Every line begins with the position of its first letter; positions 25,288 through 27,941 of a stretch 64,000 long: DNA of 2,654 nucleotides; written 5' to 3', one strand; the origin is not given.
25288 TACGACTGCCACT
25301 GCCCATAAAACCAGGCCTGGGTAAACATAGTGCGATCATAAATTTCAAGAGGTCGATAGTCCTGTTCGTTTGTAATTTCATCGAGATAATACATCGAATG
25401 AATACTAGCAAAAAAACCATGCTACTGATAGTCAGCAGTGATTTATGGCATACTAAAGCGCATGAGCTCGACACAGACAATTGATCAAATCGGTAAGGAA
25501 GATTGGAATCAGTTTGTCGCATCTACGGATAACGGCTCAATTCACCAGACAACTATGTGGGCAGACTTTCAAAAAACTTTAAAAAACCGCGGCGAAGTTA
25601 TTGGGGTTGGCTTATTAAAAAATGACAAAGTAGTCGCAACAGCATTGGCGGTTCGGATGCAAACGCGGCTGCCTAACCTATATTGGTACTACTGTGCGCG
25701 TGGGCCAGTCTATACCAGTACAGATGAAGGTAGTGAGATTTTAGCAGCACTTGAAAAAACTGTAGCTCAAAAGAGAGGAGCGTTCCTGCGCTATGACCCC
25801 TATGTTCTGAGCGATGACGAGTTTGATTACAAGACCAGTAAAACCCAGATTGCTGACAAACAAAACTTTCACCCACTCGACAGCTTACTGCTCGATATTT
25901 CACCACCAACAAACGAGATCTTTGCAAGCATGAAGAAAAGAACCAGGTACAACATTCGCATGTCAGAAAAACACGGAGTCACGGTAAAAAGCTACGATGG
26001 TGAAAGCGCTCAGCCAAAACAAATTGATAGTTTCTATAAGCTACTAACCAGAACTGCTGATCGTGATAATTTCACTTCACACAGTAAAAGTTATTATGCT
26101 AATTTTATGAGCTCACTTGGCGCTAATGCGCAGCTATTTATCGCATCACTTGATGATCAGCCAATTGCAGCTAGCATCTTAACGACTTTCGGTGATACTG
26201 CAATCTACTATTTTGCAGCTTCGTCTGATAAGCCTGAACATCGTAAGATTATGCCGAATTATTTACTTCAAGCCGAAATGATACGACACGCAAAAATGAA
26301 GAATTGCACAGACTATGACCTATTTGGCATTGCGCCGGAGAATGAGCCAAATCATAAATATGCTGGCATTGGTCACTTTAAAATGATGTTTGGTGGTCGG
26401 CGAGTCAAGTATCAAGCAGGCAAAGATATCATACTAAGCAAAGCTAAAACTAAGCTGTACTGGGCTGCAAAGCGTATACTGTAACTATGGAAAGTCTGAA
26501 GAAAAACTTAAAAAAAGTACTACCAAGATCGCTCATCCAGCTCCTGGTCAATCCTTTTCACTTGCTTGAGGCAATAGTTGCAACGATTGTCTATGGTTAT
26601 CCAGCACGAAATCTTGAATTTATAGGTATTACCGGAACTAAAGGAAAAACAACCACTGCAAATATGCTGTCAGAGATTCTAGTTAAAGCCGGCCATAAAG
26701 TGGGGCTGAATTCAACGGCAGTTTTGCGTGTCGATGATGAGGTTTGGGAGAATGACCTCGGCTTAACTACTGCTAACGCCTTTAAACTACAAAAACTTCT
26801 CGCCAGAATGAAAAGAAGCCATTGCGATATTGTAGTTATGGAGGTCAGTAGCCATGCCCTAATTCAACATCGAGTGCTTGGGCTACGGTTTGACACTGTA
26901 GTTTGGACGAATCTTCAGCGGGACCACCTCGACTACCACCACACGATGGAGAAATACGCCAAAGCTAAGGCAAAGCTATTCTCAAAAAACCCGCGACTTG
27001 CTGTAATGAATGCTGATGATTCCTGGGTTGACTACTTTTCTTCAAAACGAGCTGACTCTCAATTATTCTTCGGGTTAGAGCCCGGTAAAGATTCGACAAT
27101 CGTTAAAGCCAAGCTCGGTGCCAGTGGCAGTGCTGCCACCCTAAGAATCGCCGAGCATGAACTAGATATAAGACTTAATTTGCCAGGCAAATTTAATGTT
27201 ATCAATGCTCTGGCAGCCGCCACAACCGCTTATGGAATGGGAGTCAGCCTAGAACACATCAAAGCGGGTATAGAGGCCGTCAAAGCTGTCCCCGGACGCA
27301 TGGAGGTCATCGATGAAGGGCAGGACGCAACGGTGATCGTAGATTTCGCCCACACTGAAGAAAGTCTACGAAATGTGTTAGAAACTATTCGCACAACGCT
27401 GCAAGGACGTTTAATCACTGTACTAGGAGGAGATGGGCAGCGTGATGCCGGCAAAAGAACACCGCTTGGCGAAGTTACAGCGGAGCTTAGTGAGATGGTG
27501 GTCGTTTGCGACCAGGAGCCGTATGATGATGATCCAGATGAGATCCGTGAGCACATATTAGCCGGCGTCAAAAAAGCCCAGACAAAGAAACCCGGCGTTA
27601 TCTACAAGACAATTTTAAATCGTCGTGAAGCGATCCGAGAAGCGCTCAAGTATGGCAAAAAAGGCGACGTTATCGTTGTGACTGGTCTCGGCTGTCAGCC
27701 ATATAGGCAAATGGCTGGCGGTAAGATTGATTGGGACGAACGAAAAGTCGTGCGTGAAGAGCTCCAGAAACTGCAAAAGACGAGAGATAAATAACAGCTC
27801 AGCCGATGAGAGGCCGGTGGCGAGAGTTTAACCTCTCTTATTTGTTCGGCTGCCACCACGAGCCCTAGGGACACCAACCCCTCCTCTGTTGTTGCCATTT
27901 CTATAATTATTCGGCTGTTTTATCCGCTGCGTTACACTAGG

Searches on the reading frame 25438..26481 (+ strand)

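Call 13: search_protein_families(library=pfam, proteins=[window:25438-26481:+], max_evalue=0.001)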
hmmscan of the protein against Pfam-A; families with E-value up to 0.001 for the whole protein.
window:25438-26481:+ (348 aa): 3 families
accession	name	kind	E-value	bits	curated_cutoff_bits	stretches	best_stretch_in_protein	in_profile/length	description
PF02388.22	FemAB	-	1.5e-41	143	24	3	142-239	146-239/406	FemAB family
PF13480.13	Acetyltransf_6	-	1.7e-16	61.1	22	1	168-297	2-136/143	Acetyltransferase (GNAT) domain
PF04339.18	FemAB_like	-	6.8e-06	25.9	27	1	163-250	177-269/369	Peptidogalycan biosysnthesis/recognition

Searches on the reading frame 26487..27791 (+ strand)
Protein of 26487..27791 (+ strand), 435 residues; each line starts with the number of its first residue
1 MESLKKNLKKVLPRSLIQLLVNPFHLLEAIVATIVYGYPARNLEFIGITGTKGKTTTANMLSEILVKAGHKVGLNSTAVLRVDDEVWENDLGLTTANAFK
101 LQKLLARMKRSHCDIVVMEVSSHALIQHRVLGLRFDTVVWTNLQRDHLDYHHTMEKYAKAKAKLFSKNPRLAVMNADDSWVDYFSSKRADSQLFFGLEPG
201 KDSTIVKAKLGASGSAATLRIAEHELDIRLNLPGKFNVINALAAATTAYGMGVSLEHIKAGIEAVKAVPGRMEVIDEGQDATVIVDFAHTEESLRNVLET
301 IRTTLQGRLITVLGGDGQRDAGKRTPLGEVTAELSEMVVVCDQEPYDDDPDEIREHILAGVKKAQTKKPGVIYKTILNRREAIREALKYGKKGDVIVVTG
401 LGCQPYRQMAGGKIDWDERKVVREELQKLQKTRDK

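Call 13: search_protein_families(library=pfam, proteins=[window:26487-27791:+], max_evalue=0.001)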
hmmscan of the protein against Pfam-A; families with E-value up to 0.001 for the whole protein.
window:26487-27791:+ (435 aa): 2 families
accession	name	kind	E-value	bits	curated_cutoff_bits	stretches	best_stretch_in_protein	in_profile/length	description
PF08245.18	Mur_ligase_M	-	3e-50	171.4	24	1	48-247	1-199/200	Mur ligase middle domain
PF02875.26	Mur_ligase_C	-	2e-24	87.3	28.4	1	270-400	1-125/127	Mur ligase, glutamate ligase domain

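Call 66: search_protein_families(library=pfam, proteins=[L008:11416-13089:+, L008:13368-14711:-], max_evalue=0.1)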
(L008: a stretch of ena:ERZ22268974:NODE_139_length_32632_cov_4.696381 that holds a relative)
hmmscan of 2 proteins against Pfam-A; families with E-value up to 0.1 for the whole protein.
L008:11416-13089:+ (558 aa): 1 family
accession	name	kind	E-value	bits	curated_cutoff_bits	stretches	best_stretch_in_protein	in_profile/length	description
PF04607.23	RelA_SpoT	-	1.6e-06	28.8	27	1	338-479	3-111/113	Region found in RelA / SpoT proteins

L008:13368-14711:- (448 aa): 0 families

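Call 72: search_protein_families(library=padloc, proteins=[L008:11416-13089:+, L008:13368-14711:-, L013:2634-4874:-], max_evalue=0.01)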
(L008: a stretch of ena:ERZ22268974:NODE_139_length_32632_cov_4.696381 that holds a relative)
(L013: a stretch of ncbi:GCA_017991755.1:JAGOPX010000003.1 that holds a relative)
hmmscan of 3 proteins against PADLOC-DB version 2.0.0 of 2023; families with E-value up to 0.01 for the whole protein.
L008:11416-13089:+ (558 aa): 0 families

L008:13368-14711:- (448 aa): 0 families

L013:2634-4874:- (747 aa): 0 families

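Call 73: search_protein_families(library=phrogs, proteins=[L008:13368-14711:-], max_evalue=0.001)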
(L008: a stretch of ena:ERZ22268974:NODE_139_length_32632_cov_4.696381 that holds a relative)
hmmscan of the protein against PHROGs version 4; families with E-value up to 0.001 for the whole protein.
L008:13368-14711:- (448 aa): 0 families
